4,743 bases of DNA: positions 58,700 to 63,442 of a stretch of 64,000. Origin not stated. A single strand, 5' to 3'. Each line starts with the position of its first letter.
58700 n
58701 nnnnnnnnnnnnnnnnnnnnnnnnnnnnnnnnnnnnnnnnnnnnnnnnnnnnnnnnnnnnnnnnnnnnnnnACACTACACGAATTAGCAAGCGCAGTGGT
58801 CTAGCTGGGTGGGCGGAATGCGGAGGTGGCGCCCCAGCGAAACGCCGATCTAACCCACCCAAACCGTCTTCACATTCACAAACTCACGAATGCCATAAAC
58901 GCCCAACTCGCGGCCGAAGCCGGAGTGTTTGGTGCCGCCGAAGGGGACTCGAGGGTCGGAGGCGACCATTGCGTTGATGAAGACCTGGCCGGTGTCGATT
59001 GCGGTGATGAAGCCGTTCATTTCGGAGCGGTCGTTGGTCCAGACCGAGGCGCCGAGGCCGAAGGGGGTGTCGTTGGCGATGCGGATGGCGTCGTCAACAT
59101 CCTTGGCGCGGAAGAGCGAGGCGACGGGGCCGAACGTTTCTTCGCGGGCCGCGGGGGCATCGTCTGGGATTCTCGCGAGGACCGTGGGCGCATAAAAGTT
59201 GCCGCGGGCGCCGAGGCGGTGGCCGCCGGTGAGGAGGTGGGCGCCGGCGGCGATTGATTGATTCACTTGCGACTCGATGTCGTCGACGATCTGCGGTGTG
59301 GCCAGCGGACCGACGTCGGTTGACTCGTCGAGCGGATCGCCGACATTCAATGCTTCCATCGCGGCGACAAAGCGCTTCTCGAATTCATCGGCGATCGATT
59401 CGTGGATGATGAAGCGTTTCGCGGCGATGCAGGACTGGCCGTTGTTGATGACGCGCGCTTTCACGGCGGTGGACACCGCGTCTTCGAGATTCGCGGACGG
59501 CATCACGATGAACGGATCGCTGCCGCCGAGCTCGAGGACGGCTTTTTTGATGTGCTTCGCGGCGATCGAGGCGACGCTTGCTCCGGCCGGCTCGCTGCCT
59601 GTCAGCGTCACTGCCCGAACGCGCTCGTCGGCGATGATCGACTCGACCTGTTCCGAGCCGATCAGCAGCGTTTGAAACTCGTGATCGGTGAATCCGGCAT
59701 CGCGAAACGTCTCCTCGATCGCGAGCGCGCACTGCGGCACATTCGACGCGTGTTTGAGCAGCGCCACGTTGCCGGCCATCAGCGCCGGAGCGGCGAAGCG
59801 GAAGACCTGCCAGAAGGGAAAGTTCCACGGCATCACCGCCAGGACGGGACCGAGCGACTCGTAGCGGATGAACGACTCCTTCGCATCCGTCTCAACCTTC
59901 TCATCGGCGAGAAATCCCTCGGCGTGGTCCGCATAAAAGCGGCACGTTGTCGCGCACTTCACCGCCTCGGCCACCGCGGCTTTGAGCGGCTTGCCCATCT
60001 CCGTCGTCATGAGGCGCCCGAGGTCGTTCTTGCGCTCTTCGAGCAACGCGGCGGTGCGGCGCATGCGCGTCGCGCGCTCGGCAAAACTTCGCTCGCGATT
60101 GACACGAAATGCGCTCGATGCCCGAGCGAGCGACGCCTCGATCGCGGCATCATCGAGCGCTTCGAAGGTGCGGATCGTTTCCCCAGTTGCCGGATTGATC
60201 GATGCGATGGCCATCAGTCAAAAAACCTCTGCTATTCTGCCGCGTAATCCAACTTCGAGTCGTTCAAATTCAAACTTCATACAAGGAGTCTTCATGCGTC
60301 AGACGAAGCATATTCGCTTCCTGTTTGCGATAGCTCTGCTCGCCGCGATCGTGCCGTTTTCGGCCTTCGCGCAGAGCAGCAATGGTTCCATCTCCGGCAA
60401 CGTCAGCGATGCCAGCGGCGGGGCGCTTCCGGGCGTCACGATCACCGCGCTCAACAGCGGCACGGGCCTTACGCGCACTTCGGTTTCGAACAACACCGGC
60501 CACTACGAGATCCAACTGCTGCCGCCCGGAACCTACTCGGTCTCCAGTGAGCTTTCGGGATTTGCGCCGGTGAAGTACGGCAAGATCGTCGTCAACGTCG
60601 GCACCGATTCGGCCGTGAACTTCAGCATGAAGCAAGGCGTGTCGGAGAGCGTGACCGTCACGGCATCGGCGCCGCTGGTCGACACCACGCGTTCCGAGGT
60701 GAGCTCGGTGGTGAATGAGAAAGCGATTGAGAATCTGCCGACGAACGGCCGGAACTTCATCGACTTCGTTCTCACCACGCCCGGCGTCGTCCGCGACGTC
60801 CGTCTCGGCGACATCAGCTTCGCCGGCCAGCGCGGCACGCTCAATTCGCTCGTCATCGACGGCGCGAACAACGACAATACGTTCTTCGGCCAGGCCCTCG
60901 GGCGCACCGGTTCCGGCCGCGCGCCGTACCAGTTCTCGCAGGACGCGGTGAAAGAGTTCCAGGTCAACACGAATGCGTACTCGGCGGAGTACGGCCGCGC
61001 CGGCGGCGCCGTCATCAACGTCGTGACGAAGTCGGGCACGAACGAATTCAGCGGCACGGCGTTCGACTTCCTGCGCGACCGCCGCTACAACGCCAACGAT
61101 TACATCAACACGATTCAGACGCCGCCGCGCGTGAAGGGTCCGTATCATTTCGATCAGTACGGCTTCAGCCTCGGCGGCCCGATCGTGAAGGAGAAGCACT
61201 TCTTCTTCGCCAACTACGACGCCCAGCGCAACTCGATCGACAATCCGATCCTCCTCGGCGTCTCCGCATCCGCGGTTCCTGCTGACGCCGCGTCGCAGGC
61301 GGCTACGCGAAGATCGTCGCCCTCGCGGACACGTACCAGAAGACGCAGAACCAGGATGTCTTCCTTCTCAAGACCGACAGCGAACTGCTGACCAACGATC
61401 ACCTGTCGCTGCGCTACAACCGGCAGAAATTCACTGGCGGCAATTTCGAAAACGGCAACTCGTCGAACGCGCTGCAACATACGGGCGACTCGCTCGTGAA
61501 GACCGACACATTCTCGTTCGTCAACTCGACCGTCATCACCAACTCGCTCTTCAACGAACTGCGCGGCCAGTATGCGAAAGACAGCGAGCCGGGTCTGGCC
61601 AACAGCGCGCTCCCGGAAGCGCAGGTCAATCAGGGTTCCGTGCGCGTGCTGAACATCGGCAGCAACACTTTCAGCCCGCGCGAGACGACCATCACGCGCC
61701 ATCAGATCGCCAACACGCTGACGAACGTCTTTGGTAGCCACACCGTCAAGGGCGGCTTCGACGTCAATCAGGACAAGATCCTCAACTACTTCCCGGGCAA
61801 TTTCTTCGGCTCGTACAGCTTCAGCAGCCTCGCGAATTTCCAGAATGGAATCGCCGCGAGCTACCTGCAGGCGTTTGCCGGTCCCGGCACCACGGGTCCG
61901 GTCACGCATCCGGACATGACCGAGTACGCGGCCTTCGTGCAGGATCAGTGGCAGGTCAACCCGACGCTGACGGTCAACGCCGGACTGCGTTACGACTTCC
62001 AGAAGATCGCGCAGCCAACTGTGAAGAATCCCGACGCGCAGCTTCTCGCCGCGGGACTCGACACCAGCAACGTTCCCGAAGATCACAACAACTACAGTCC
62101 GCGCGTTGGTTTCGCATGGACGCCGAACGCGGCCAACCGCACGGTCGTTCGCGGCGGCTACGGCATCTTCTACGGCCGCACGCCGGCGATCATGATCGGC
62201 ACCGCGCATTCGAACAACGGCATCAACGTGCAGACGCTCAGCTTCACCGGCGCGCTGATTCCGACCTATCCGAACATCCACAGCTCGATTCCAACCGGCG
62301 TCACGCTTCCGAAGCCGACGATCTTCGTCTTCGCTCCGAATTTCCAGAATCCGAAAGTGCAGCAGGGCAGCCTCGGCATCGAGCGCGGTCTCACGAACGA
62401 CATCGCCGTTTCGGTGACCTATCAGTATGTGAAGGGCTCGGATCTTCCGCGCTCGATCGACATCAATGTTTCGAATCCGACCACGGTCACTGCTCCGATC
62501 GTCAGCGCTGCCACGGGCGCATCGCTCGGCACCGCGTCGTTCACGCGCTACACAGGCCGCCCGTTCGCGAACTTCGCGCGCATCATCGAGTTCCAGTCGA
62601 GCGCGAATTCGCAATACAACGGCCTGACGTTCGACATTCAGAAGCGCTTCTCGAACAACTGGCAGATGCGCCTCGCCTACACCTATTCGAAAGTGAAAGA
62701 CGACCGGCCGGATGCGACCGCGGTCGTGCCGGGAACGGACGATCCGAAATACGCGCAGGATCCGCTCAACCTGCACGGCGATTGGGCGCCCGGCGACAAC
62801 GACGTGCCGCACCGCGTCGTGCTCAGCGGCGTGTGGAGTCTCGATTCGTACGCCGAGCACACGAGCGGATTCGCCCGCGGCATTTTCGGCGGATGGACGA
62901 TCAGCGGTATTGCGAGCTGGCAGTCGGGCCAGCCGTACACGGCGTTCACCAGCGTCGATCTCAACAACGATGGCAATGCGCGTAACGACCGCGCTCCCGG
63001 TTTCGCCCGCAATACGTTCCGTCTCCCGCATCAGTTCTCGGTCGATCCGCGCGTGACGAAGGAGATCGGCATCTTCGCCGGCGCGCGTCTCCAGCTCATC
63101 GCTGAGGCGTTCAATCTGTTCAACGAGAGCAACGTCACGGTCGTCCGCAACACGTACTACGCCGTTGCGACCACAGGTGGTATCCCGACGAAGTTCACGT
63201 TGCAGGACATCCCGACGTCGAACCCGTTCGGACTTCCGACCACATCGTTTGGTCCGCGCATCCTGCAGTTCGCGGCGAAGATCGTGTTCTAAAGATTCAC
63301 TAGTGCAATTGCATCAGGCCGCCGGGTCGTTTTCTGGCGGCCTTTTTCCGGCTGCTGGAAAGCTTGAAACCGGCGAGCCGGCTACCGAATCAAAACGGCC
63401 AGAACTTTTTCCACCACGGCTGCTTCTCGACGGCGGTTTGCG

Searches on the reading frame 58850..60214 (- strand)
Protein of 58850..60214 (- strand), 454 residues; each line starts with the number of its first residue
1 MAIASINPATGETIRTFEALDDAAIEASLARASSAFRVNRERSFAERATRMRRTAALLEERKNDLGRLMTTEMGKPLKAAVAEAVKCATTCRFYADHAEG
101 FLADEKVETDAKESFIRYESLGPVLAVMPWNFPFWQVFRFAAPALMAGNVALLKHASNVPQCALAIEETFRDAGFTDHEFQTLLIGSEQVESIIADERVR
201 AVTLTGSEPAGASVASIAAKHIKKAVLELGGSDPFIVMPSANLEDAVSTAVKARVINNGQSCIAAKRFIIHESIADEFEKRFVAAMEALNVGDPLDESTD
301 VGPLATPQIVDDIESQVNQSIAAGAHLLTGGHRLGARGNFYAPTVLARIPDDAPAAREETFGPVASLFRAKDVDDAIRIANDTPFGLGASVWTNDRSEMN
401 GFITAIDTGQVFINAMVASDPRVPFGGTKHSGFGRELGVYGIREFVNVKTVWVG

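Call 11: search_protein_families(library=pfam, proteins=[window:58850-60214:-], max_evalue=0.001)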
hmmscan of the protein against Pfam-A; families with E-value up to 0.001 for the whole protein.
window:58850-60214:- (454 aa): 1 family
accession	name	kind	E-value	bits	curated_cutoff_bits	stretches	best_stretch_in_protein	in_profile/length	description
PF00171.27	Aldedh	-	3.8e-140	467.9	23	1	3-451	9-461/461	Aldehyde dehydrogenase family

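Call 74: list_cluster_members(proteins=[window:58850-60214:-, window:56527-57315:+, window:55866-56492:+])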
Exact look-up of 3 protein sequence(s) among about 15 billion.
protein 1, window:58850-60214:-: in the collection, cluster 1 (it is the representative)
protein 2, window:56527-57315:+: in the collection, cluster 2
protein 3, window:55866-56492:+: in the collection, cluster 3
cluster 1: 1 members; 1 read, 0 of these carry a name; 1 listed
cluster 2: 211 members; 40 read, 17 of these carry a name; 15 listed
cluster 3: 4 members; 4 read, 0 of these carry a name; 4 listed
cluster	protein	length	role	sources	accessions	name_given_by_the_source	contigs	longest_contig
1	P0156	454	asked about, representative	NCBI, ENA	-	-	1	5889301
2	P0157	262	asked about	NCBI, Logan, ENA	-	-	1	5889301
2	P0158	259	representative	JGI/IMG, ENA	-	-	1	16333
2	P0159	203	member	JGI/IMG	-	predicted ArsR family transcriptional regulator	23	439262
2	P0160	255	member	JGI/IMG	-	predicted ArsR family transcriptional regulator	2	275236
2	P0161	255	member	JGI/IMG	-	predicted ArsR family transcriptional regulator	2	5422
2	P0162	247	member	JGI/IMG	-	predicted ArsR family transcriptional regulator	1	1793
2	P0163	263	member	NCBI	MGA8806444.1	MAG: DNA-binding protein [Thermoanaerobaculia bacterium]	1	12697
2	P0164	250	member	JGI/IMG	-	predicted ArsR family transcriptional regulator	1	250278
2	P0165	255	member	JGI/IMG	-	predicted ArsR family transcriptional regulator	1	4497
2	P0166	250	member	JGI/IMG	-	predicted ArsR family transcriptional regulator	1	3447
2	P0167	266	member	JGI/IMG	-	predicted ArsR family transcriptional regulator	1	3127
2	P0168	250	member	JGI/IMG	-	predicted ArsR family transcriptional regulator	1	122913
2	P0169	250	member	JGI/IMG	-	predicted ArsR family transcriptional regulator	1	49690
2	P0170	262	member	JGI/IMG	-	predicted ArsR family transcriptional regulator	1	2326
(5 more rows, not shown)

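Call 75: find_encoding_contigs(protein=P0160, flank=6000, max_places=3)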
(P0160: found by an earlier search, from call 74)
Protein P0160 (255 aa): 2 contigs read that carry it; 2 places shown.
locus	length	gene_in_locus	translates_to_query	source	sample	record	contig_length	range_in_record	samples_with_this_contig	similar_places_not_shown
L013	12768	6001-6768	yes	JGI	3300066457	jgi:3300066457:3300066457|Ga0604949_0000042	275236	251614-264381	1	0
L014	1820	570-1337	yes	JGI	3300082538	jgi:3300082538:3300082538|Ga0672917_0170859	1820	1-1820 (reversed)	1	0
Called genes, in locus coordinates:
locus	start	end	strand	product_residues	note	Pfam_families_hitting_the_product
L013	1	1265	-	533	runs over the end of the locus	PF02254:TrkA_N, PF02080:TrkA_C (weak), PF02254:TrkA_N, PF02080:TrkA_C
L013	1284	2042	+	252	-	PF21302:Zn_ribbon_RlmA, PF13649:Methyltransf_25, PF08241:Methyltransf_11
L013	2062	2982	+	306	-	PF00535:Glycos_transf_2, PF10111:Glyco_tranf_2_2, PF13641:Glyco_tranf_2_3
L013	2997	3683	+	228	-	PF07638:Sigma70_ECF (weak)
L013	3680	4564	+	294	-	PF00069:Pkinase, PF07714:PK_Tyr_Ser-Thr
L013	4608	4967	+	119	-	-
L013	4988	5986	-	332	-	PF01841:Transglut_core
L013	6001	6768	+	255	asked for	-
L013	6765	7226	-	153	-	-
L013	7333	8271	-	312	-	PF13620:CarboxypepD_reg, PF13715:CarbopepD_reg_2 (weak), PF13432:TPR_16 (faint), PF13431:TPR_17 (faint), PF24575:TPR_Slam (faint), PF00515:TPR_1 (faint), PF07719:TPR_2 (faint), PF14559:TPR_19 (weak), +5 more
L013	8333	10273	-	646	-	PF02784:Orn_Arg_deC_N, PF17810:Arg_decarb_HB, PF17944:Arg_decarbox_C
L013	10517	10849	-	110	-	-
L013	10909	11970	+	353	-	PF00195:Chal_sti_synt_N (faint), PF08545:ACP_syn_III, PF08541:ACP_syn_III_C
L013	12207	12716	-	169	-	-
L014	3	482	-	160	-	?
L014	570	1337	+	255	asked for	-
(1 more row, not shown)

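Call 76: find_encoding_contigs(protein=P0164, flank=6000, max_places=3)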
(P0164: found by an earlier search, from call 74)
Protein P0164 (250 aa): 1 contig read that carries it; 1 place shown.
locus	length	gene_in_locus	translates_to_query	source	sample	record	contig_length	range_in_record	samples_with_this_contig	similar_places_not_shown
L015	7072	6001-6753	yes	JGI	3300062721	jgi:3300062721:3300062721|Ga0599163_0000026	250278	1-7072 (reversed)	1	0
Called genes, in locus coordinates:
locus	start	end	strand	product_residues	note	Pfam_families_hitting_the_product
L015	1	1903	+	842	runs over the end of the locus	PF09586:YfhO (faint)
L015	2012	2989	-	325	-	PF00248:Aldo_ket_red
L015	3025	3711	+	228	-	-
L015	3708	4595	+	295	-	PF00069:Pkinase, PF07714:PK_Tyr_Ser-Thr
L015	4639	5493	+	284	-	-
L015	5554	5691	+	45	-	-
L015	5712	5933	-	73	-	-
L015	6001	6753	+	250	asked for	-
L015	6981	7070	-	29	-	?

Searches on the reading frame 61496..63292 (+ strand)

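Call 11: search_protein_families(library=pfam, proteins=[window:61496-63292:+], max_evalue=0.001)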
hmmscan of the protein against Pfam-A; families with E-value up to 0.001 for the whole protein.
window:61496-63292:+ (598 aa): 2 families
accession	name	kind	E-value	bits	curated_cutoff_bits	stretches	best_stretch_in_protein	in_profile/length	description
PF25183.1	OMP_b-brl_4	-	1e-91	309.1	30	2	13-500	213-731/838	Outer membrane beta barrel domain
PF00593.30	TonB_dep_Rec_b-barrel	-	9.5e-12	45.9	27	1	76-319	103-302/436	TonB dependent receptor-like, beta-barrel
